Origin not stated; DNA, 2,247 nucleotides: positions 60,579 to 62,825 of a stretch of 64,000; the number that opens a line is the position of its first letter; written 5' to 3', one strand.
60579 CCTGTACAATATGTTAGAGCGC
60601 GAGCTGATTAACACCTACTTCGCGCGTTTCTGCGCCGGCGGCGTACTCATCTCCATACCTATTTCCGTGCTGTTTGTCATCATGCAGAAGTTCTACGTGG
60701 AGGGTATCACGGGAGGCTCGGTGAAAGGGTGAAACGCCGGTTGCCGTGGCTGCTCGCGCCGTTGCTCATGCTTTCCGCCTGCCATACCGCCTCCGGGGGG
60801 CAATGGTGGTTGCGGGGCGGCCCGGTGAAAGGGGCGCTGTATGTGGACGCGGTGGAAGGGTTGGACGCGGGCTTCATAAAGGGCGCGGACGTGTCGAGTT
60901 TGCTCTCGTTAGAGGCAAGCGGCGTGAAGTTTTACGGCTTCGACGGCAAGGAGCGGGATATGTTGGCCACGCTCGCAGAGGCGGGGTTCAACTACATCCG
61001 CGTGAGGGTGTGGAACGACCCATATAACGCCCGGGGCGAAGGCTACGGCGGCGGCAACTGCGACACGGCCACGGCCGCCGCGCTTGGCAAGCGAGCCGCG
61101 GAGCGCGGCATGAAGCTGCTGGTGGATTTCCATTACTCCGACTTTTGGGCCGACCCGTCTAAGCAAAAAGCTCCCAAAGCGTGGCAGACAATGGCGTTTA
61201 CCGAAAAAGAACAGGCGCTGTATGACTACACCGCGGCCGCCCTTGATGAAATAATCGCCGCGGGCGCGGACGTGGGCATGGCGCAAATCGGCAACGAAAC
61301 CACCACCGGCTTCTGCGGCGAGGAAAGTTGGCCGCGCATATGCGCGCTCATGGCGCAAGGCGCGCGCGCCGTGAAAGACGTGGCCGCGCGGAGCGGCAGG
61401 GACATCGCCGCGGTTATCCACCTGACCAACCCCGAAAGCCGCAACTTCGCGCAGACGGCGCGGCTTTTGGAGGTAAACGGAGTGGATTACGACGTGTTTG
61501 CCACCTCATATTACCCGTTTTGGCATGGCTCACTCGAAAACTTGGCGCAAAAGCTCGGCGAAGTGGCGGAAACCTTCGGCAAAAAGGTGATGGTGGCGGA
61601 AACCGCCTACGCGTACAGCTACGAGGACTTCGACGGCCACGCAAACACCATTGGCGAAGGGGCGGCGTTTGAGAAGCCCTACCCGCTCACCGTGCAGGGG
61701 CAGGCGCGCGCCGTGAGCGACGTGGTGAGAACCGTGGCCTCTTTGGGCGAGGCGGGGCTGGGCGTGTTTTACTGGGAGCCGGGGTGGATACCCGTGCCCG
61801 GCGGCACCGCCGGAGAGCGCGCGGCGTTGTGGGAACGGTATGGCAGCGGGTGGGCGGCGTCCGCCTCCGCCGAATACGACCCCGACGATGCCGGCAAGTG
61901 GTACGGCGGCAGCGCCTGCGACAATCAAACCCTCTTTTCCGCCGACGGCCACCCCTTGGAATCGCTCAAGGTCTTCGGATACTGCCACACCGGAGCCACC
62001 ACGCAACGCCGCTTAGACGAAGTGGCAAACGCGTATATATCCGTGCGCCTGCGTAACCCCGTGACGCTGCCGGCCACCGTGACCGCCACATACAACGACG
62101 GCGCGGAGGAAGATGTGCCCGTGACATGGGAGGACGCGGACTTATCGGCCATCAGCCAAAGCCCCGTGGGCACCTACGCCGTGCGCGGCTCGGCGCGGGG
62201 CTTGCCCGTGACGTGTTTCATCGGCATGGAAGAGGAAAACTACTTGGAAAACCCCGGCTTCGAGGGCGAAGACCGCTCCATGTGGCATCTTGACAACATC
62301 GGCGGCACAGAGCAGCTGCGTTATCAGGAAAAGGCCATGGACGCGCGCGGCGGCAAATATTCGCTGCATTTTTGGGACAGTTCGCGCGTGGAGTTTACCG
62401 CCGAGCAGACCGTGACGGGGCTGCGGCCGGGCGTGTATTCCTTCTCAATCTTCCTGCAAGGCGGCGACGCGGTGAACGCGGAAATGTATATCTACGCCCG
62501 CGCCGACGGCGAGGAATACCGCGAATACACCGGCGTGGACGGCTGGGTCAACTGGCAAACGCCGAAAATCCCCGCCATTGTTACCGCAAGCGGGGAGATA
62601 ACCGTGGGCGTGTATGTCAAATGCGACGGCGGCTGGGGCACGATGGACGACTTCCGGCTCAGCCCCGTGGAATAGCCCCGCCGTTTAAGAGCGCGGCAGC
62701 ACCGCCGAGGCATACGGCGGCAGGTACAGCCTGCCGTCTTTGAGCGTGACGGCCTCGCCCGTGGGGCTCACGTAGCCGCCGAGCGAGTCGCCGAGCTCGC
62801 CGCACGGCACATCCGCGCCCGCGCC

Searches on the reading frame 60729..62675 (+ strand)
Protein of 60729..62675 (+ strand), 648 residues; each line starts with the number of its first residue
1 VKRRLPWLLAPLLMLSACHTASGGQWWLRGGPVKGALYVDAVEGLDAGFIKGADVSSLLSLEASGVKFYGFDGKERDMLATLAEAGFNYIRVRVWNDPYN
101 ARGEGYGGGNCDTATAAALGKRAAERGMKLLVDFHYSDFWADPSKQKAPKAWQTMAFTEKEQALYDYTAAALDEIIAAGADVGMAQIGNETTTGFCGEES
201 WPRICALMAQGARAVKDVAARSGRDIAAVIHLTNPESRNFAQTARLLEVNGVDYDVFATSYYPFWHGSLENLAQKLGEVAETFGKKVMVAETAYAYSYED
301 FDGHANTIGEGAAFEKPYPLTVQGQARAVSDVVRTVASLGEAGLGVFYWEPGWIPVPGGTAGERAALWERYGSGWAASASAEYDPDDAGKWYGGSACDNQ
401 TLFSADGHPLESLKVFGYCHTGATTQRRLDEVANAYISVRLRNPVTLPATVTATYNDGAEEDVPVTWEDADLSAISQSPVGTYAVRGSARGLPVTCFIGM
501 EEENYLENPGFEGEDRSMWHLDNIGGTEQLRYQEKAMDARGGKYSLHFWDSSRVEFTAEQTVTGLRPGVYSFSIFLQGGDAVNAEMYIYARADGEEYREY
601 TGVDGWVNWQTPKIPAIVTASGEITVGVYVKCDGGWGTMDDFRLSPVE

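Call 31: search_protein_families(library=pfam, proteins=[window:60729-62675:+], max_evalue=0.00001)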
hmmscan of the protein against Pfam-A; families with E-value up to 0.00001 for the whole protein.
window:60729-62675:+ (648 aa): 2 families
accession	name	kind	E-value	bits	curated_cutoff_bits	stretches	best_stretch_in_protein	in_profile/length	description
PF07745.19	Glyco_hydro_53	-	1e-116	390.1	24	1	50-416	1-340/340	Glycosyl hydrolase family 53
PF07532.17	Big_4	-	2e-12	46.9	22.1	1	433-491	2-58/59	Bacterial Ig-like domain (group 4)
